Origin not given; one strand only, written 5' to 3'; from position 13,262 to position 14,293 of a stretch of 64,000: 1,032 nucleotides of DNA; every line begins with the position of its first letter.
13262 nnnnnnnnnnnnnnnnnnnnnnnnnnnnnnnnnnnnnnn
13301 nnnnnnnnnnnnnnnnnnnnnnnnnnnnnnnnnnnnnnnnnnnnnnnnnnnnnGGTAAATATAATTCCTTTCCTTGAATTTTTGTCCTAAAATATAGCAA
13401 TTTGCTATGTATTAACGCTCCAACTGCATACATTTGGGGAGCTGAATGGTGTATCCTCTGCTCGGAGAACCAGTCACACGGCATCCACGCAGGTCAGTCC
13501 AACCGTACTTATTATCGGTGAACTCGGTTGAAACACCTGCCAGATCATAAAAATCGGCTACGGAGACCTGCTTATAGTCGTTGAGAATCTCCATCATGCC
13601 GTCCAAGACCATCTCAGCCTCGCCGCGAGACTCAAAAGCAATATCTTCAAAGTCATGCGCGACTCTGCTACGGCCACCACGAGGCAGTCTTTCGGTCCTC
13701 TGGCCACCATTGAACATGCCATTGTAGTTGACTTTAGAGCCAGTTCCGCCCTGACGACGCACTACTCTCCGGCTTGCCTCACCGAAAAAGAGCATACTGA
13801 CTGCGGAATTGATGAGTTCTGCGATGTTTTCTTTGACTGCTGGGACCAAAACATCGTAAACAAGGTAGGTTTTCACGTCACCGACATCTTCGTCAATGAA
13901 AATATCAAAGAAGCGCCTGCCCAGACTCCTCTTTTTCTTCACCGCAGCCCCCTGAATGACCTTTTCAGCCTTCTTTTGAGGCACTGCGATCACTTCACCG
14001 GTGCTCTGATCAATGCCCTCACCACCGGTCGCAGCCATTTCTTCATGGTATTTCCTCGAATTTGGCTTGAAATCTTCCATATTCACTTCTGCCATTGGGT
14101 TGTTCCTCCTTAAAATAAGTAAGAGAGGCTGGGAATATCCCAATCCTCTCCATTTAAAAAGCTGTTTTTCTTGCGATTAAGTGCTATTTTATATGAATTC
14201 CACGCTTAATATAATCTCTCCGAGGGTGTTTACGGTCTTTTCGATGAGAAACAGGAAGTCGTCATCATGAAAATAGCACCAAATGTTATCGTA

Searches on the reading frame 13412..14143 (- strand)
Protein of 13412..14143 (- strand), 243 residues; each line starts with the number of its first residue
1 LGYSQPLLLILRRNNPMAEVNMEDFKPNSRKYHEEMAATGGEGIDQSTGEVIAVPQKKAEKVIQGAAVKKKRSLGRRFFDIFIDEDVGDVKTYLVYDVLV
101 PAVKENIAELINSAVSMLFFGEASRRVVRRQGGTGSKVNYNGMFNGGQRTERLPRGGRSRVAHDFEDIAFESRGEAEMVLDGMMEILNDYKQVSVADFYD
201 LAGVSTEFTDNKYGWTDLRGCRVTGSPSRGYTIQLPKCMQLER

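Call 27: search_protein_families(library=phrogs, proteins=[window:13412-14143:-], max_evalue=0.001)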
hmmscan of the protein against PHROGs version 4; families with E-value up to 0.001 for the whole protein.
window:13412-14143:- (243 aa): 1 family
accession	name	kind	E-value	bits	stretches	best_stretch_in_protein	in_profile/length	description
phrog_4079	-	unknown function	5.2e-56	191.5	1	22-241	1-213/214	-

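Call 87: search_protein_families(library=pfam, proteins=[window:13412-14143:-], max_evalue=0.01)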
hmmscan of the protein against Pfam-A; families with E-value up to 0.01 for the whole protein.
window:13412-14143:- (243 aa): 0 families
